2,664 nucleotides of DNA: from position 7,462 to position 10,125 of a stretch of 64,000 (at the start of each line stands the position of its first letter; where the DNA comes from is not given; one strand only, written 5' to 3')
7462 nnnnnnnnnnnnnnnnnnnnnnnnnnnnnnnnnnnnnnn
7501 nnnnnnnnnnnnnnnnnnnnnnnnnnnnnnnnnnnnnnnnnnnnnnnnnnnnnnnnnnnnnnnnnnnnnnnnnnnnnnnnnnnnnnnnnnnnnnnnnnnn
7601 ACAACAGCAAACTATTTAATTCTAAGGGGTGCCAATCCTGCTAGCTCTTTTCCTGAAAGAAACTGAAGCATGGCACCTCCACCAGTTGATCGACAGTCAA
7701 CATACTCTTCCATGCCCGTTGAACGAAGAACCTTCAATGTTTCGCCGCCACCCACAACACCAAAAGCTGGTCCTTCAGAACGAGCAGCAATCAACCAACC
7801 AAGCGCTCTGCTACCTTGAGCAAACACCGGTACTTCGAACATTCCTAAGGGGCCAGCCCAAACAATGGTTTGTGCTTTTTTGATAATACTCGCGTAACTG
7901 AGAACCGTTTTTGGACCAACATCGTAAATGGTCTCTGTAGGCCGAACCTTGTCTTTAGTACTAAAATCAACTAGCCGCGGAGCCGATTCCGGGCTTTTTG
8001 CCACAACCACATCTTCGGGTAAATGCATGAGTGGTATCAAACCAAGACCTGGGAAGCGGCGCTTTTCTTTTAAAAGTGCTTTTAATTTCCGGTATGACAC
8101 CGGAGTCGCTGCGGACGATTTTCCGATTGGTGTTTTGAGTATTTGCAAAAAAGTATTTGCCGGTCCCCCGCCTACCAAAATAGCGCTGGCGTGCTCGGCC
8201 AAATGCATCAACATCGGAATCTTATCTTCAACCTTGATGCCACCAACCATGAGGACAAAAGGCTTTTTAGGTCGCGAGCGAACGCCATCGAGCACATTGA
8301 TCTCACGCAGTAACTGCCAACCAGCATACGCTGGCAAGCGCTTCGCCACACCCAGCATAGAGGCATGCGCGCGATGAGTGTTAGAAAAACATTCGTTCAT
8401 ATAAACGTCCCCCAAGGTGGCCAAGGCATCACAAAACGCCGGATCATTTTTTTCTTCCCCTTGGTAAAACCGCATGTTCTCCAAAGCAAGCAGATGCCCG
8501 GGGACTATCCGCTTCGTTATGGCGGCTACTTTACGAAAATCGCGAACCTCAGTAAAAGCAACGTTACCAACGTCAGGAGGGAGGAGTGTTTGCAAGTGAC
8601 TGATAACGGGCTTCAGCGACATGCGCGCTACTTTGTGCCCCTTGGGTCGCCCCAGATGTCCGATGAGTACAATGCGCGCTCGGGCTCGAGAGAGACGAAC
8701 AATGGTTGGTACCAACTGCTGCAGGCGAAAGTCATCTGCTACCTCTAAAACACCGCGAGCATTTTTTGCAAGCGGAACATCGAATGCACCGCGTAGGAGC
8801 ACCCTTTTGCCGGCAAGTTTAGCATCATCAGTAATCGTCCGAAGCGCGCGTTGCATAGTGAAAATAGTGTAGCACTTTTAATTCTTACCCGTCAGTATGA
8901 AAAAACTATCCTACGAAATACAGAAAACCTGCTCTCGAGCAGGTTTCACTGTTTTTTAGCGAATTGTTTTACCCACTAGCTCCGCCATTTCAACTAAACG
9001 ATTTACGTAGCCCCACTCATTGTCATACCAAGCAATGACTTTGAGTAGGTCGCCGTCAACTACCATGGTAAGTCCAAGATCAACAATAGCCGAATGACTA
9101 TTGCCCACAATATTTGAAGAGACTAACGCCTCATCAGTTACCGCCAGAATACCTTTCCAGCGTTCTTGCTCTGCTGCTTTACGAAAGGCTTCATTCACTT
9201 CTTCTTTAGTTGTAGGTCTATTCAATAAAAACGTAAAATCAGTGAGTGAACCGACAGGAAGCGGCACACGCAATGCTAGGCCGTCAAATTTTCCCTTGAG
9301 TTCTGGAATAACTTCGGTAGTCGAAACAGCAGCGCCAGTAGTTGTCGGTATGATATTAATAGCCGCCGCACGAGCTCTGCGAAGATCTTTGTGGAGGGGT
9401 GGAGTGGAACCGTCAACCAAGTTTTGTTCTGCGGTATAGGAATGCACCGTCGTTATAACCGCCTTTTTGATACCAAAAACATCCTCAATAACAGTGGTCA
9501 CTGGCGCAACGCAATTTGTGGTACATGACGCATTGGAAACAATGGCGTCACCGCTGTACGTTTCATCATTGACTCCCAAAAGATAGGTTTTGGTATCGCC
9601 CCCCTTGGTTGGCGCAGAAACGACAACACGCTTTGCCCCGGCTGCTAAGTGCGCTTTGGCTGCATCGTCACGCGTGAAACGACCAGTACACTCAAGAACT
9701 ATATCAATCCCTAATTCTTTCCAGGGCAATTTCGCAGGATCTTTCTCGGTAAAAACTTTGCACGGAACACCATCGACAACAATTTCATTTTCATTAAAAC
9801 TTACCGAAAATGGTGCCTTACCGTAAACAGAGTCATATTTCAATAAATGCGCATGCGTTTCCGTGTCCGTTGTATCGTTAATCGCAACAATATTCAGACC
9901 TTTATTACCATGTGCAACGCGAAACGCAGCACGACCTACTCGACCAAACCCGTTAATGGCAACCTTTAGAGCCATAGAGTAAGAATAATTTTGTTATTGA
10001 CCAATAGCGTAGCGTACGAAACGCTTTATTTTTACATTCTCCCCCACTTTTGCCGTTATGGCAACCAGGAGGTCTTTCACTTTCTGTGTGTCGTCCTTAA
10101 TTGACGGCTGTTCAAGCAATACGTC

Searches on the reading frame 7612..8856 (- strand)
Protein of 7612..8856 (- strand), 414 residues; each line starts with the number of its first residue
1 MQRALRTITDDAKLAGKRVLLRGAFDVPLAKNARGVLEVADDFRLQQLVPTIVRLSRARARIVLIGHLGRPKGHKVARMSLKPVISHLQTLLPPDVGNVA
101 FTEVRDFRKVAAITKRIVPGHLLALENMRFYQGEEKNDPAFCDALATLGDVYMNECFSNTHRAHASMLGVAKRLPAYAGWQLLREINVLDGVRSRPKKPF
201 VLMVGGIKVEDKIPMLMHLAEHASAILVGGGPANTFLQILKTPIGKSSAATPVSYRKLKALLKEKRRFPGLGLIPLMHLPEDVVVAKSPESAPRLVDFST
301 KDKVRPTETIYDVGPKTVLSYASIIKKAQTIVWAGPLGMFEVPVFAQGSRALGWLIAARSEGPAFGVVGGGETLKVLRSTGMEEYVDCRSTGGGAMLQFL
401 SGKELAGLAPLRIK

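Call 3: search_protein_families(library=pfam, proteins=[window:7612-8856:-], max_evalue=1)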
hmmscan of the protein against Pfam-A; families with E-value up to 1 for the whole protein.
window:7612-8856:- (414 aa): 1 family
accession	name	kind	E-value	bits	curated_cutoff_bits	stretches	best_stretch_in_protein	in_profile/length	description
PF00162.24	PGK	-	1.8e-99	333.8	27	1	10-403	2-379/379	Phosphoglycerate kinase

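Call 12: find_related_loci(query=window:7612-8856:-, collection=genome_contigs, flank=7000)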
Query window:7612-8856:- (414 aa) in genome_contigs; peptide patterns used: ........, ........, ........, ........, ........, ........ (x = any residue, [..] = any of these).
203 stretches matched a pattern; 49 encode a relative of the query (tblastn E <= 1e-3); 49 distinct loci.
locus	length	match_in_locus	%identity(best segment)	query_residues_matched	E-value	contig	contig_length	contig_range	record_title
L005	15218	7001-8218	71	5-411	0e+0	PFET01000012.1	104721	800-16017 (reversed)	MAG: Candidatus Uhrbacteria bacterium CG10_big_fil_rev_8_21_14_0_10_48_11 CG10_8_21_14_0.10_scaffold_157_c, whole genome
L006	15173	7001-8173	41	5-411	8e-88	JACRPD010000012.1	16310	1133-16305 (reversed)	MAG: Candidatus Magasanikbacteria bacterium isolate NC_groundwater_1978_Pr3_S-0.2um_44_3 scaffold_29897, whole genome sh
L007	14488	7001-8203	39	4-408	5e-85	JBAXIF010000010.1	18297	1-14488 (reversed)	MAG: Candidatus Falkowbacteria bacterium isolate ELA342 MAG342_10, whole genome shotgun sequence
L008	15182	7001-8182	39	5-411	5e-85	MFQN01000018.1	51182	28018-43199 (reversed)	MAG: Candidatus Magasanikbacteria bacterium RIFCSPLOWO2_12_FULL_43_12 rifcsplowo2_12_scaffold_3488, whole genome shotgun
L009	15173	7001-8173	39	5-411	2e-84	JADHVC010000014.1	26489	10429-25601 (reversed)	MAG: Patescibacteria group bacterium isolate BS150m-G62 BS-150m-C1528, whole genome shotgun sequence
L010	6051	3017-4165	39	5-414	4e-82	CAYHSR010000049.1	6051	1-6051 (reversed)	MAG TPA_asm: uncultured Gammaproteobacteria bacterium isolate ERP119705_co14_33 genome assembly, contig: NODE_23400_leng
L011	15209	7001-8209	40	5-412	1e-80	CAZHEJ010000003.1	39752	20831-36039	MAG TPA_asm: uncultured Gammaproteobacteria bacterium isolate binchicken_co266_196 genome assembly, contig: NODE_1803_le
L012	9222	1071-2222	39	5-408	1e-80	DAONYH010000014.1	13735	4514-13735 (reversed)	MAG TPA_asm: bacterium isolate AMR_MDS_4127 NODE_5760_length_13735_cov_14.438816, whole genome shotgun sequence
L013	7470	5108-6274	40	5-408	9e-81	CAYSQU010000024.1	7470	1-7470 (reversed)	MAG TPA_asm: uncultured Gammaproteobacteria bacterium isolate binchicken_co387_4 genome assembly, contig: NODE_13948_len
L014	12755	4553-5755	37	4-408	2e-80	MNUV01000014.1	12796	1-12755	MAG: Candidatus Falkowbacteria bacterium CG1_02_41_21 cg1_0.2_scaffold_4708_c, whole genome shotgun sequence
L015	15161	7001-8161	38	11-414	9e-79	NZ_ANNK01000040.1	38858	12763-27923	Halalkalibacterium ligniniphilum strain L1 contig40, whole genome shotgun sequence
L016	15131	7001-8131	41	16-413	7e-79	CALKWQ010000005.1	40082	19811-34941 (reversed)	MAG TPA_asm: uncultured bacterium isolate SRR6007447_bin.26_CONCOCT_v1.1_MAG genome assembly, contig: ERZ724101.508, who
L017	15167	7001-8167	37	1-414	2e-78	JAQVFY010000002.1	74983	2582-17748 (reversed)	MAG: Patescibacteria group bacterium isolate STE_17 NODE_532_length_74983_cov_4.624198_Sandtown_E, whole genome shotgun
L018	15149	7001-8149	40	5-408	3e-78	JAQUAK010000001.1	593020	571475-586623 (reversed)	MAG: Patescibacteria group bacterium isolate STC_82 NODE_12_length_593020_cov_6.814130_Sandtown_C, whole genome shotgun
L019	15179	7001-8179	39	5-412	1e-75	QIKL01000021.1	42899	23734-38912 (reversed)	MAG: Candidatus Uhrbacteria bacterium isolate SZUA-46 Ga0063293_10000271, whole genome shotgun sequence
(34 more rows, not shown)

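Call 71: search_protein_families(library=ncbifam, proteins=[L007:10586-11476:+], max_evalue=0.01)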
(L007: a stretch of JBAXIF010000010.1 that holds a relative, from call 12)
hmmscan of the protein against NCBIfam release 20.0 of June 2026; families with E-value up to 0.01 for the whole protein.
L007:10586-11476:+ (297 aa): 9 families
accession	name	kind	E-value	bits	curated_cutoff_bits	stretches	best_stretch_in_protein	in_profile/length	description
TIGR01307.1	pgm_bpd_ind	equivalog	3e-53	181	330.65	2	86-297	307-504/504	2,3-bisphosphoglycerate-independent phosphoglycerate mutase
NF003897.0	PRK05434.1-5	equivalog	1.7e-43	148.9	862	2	92-296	320-510/514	2,3-bisphosphoglycerate-independent phosphoglycerate mutase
NF003104.0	PRK04024.1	equivalog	5e-11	42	489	1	154-247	287-369/412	2,3-bisphosphoglycerate-independent phosphoglycerate mutase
TIGR00306.2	apgM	subfamily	1.7e-10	40.5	320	1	155-247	284-369/403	2,3-bisphosphoglycerate-independent phosphoglycerate mutase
NF003160.0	PRK04135.1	equivalog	3.2e-08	32.6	468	1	158-217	281-339/403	2,3-bisphosphoglycerate-independent phosphoglycerate mutase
TIGR02535.1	hyp_Hser_kinase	hypoth_equivalog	5.6e-07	28.7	446.3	1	161-247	283-363/397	proposed homoserine kinase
NF003242.0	PRK04200.1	equivalog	2.4e-06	26.7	426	1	161-249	282-363/395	cofactor-independent phosphoglycerate mutase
NF009049.0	PRK12383.1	equivalog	0.002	17.2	254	1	140-254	264-370/408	phosphopentomutase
NF038358.1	phophono_PhpG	equivalog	0.0049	15.6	545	1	154-219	300-365/417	CMP-5'-phosphonoformate--3-phosphoglycerate phosphonoformyl transferase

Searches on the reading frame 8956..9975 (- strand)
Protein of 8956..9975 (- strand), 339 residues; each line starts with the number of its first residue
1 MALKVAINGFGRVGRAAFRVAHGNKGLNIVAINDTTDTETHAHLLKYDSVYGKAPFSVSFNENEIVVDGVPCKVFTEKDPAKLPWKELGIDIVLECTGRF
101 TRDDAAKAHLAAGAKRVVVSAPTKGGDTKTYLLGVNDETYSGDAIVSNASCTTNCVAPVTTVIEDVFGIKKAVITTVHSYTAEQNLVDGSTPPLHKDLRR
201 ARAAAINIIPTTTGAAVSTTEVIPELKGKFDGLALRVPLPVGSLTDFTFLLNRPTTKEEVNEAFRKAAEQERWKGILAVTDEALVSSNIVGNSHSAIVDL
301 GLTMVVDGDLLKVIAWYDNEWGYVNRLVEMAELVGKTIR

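Call 3: search_protein_families(library=pfam, proteins=[window:8956-9975:-], max_evalue=1)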
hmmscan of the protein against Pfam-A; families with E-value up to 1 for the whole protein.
window:8956-9975:- (339 aa): 5 families
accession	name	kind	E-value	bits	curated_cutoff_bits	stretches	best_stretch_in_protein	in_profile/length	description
PF02800.25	Gp_dh_C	-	1.1e-56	191.3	24.4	1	156-317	1-158/158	Glyceraldehyde 3-phosphate dehydrogenase, C-terminal domain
PF00044.30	Gp_dh_N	-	2.2e-37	127.8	31.7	1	4-102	2-100/101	Glyceraldehyde 3-phosphate dehydrogenase, NAD binding domain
PF01113.26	DapB_N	-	0.00096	19.7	25.6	1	4-42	2-48/124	Dihydrodipicolinate reductase, N-terminus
PF00208.27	ELFV_dehydrog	-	0.1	12.7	23.4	1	4-36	34-65/241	Glutamate/Leucine/Phenylalanine/Valine dehydrogenase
PF02826.25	2-Hacid_dh_C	-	0.11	12.4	25.1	1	4-46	38-81/178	D-isomer specific 2-hydroxyacid dehydrogenase, NAD binding domain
